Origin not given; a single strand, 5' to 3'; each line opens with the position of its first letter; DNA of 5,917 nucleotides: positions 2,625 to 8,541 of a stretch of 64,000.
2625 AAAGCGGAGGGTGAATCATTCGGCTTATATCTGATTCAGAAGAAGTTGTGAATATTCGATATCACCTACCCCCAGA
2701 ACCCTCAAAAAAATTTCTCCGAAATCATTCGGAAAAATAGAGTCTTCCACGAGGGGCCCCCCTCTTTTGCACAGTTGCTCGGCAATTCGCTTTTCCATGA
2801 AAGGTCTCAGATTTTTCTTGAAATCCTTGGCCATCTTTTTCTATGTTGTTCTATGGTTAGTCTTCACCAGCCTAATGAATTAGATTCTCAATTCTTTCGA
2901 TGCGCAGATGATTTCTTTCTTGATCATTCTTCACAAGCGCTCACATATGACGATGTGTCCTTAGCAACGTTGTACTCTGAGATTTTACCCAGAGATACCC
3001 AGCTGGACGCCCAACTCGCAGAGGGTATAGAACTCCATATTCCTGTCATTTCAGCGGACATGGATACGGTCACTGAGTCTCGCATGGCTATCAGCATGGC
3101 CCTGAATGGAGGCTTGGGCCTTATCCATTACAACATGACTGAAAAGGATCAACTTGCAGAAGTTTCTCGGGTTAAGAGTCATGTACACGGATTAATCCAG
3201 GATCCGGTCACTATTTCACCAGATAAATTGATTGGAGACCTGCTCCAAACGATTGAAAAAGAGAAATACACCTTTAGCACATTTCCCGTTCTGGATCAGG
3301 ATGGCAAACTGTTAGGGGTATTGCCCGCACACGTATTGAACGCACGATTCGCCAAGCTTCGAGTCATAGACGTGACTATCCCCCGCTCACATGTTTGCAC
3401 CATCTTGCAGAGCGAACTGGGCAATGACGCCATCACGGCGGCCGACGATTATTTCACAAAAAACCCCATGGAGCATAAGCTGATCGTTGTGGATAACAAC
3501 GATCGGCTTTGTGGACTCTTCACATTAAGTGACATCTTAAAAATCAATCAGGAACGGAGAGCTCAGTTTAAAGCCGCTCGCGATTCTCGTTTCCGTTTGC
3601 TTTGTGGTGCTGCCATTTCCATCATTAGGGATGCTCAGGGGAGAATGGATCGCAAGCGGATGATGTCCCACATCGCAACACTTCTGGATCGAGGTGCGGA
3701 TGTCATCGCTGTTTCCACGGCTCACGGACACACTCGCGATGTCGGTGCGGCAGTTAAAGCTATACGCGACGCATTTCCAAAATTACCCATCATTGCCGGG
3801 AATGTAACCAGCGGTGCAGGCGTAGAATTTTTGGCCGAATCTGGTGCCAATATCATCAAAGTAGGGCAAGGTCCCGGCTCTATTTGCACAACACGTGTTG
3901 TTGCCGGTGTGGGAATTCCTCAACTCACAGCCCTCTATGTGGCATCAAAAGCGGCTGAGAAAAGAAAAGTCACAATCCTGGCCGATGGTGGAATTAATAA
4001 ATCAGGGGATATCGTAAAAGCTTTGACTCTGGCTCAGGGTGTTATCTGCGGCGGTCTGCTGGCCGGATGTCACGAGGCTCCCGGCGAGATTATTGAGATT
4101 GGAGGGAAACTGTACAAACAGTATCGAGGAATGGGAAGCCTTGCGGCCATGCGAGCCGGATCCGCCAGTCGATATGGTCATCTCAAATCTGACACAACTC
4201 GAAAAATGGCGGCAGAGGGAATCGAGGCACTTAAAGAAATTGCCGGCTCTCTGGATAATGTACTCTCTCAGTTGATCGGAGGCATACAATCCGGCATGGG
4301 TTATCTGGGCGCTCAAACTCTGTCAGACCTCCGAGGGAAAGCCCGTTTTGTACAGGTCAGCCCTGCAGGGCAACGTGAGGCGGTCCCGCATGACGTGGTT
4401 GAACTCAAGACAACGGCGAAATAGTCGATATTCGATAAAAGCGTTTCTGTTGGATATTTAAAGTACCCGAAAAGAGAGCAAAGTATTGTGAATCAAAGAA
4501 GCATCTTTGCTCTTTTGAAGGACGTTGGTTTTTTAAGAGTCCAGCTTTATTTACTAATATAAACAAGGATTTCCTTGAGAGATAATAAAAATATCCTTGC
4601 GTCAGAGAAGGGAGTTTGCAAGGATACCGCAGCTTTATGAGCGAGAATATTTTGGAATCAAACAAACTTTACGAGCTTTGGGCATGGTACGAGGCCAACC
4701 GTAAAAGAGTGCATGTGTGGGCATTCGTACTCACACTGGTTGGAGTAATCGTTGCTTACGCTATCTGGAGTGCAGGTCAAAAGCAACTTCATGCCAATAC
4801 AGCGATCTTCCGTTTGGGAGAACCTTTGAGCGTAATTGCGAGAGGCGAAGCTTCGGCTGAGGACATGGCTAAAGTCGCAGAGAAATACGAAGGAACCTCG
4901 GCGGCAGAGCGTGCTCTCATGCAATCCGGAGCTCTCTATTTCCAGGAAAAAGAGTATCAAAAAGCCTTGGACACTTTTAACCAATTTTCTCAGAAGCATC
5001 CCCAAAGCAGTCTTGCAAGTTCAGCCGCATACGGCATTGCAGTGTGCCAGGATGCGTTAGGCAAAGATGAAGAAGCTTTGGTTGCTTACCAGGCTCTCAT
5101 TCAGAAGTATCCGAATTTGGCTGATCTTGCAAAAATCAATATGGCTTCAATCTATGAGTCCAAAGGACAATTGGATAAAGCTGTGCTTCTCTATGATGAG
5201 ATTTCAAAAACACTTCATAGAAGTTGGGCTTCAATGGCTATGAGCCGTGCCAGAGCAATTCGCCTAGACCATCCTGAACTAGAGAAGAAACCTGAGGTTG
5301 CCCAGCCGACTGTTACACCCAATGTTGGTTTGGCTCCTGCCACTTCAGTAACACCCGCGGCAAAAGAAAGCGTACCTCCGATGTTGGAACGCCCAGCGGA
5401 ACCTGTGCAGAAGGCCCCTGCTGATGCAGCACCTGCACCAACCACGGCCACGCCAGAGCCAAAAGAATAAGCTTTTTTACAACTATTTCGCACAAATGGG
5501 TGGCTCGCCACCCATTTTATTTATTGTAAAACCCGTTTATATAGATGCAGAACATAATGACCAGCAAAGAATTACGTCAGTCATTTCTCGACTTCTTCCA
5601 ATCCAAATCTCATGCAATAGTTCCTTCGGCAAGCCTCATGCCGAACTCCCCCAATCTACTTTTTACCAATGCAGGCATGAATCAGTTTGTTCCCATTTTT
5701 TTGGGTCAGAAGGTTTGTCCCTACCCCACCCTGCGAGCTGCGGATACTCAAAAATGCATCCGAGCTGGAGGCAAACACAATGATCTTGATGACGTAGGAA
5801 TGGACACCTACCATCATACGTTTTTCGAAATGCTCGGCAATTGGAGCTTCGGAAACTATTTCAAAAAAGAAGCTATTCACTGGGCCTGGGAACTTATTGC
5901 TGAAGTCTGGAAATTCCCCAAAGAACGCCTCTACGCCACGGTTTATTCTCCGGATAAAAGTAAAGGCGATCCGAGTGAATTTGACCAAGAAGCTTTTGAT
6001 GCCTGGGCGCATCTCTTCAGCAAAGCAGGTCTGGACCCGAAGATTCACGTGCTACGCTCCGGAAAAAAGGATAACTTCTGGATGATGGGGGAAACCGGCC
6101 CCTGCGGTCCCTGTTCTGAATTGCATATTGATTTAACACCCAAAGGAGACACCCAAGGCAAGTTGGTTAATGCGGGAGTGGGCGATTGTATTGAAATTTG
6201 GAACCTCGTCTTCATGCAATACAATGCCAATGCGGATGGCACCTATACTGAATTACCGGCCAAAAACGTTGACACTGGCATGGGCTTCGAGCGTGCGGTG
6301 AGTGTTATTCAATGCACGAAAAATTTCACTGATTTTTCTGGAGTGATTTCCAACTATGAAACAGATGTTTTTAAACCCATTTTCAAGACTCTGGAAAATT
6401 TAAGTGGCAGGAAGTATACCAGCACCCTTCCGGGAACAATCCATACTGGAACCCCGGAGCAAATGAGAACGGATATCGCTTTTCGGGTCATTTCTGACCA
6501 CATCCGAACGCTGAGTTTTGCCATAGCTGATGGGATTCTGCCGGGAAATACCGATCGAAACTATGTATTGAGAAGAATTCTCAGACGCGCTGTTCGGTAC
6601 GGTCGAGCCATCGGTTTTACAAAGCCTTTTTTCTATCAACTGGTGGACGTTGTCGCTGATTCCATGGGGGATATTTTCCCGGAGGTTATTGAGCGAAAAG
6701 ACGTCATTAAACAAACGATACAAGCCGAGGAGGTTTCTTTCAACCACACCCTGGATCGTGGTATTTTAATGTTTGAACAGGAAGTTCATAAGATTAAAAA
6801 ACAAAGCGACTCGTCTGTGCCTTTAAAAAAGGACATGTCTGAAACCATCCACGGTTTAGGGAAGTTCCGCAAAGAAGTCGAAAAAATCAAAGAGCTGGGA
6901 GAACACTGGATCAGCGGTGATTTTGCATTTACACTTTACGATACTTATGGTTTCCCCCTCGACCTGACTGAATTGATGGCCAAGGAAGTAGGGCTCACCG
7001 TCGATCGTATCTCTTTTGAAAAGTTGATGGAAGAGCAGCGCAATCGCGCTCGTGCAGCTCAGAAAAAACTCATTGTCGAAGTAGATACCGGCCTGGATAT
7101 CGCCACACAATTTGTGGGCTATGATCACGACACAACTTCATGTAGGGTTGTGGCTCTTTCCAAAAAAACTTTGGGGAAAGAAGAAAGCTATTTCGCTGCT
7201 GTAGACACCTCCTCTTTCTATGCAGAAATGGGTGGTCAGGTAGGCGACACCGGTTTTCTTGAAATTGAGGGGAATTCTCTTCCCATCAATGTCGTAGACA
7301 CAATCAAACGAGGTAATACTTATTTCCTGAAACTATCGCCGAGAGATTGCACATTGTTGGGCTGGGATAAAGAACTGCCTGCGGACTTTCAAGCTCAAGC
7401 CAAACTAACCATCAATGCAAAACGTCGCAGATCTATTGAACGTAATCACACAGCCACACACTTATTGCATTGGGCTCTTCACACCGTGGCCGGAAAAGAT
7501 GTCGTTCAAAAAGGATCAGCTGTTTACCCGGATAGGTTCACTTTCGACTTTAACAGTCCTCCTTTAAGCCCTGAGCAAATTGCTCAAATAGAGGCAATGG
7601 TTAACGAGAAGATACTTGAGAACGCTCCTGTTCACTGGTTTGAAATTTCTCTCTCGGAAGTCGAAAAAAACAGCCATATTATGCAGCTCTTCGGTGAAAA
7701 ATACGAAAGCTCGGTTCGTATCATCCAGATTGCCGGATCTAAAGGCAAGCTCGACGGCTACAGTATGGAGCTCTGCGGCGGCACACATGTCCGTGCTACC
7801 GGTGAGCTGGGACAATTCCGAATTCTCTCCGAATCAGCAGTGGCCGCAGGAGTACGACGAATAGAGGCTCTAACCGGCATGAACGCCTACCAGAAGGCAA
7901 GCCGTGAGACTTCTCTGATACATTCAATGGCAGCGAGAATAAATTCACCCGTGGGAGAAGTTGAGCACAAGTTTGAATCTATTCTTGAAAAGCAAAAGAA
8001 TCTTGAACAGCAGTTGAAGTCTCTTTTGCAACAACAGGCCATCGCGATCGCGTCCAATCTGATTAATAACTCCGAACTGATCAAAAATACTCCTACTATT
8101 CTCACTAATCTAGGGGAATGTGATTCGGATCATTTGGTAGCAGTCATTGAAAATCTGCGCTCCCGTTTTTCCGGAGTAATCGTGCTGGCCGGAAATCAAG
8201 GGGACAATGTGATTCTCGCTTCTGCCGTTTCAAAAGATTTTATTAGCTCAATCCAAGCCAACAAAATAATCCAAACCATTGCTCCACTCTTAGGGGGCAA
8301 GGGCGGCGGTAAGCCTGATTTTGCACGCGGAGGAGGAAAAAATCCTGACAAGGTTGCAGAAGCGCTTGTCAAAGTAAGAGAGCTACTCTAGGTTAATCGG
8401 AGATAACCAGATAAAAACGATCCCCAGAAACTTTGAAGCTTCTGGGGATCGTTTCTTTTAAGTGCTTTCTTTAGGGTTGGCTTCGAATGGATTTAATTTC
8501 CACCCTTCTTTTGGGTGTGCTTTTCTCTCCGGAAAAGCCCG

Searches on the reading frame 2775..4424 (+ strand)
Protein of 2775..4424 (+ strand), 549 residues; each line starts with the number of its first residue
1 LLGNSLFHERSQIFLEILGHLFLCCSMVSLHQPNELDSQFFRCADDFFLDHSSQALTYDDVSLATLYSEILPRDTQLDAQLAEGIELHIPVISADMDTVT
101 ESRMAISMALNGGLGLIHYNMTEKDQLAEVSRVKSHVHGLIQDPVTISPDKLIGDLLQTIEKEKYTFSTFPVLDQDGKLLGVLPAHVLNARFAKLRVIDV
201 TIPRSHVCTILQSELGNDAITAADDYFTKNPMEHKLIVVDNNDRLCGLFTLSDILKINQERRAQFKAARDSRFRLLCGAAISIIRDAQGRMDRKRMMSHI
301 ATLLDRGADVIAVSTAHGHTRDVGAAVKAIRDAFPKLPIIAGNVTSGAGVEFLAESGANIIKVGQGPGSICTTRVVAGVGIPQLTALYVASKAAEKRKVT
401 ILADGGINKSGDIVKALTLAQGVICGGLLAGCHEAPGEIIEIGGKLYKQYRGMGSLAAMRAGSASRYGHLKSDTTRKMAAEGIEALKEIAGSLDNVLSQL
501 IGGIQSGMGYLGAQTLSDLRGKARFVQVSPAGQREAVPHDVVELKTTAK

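Call 7: search_protein_families(library=pfam, proteins=[window:2775-4424:+], max_evalue=0.001)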
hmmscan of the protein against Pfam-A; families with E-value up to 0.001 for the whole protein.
window:2775-4424:+ (549 aa): 2 families
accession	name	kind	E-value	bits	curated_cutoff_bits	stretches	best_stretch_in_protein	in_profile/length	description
PF00478.31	IMPDH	-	4.3e-123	411.1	25.6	1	55-539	1-345/345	IMP dehydrogenase / GMP reductase domain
PF00571.33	CBS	-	2.1e-12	47.6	24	1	142-183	7-46/57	CBS domain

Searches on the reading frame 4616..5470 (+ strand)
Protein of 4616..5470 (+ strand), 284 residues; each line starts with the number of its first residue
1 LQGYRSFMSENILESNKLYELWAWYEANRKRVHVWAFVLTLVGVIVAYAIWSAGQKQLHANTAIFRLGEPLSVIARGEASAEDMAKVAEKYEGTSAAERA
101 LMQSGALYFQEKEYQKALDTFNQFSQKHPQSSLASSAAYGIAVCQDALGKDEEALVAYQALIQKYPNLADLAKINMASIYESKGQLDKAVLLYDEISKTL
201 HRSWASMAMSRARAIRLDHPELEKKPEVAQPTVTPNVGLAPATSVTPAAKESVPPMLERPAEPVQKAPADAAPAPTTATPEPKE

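Call 7: search_protein_families(library=pfam, proteins=[window:4616-5470:+], max_evalue=0.001)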
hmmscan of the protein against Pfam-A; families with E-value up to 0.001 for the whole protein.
window:4616-5470:+ (284 aa): 12 families
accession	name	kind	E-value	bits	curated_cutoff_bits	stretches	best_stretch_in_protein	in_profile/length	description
PF13174.12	TPR_6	-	2.5e-14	53.3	26.3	2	137-167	2-32/33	Tetratricopeptide repeat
PF07719.23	TPR_2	-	9.4e-10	38.3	27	0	137-167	3-33/34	Tetratricopeptide repeat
PF00515.34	TPR_1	-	1.9e-09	37.4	27.8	0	100-123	3-26/34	Tetratricopeptide repeat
PF13428.12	TPR_14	-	2.7e-08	34.2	23.5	0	99-134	2-37/44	Tetratricopeptide repeat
PF14559.12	TPR_19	-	1.1e-06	29.3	25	1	109-169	2-59/68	Tetratricopeptide repeat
PF09976.15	TPR_21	-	3.2e-06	27.5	25.5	1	23-156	2-134/193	Tetratricopeptide repeat-like domain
PF13424.12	TPR_12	-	1.8e-05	25.2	30.1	0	99-160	4-70/77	Tetratricopeptide repeat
PF13432.12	TPR_16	-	5.6e-05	23.9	32.7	1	108-167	7-63/65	Tetratricopeptide repeat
PF17826.7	DUF5588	-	0.00031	20.2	30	1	105-194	56-149/362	Family of unknown function (DUF5588)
PF13176.12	TPR_7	-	0.00044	20.6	27.9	0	175-195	4-24/36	Tetratricopeptide repeat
PF13181.12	TPR_8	-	0.00056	20.3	25.7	0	174-193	5-24/34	Tetratricopeptide repeat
PF25058.1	ARM_TT21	-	0.00076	19.9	27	0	78-134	74-130/155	Tetratricopeptide repeat protein 21 ARM repeat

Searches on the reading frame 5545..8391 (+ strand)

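Call 7: search_protein_families(library=pfam, proteins=[window:5545-8391:+], max_evalue=0.001)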
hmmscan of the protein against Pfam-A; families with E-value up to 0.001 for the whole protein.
window:5545-8391:+ (948 aa): 3 families
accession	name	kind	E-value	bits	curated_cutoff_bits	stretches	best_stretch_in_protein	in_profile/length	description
PF01411.24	tRNA-synt_2c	-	3.2e-175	584.3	30.3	2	9-421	1-380/552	tRNA synthetases class II (A)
PF07973.19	tRNA_SAD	-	2.9e-15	56.4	24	1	724-774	1-44/44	Threonyl and Alanyl tRNA synthetase second additional domain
PF02272.25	DHHA1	-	1.7e-11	44.9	25.9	1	858-947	12-99/102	DHHA1 domain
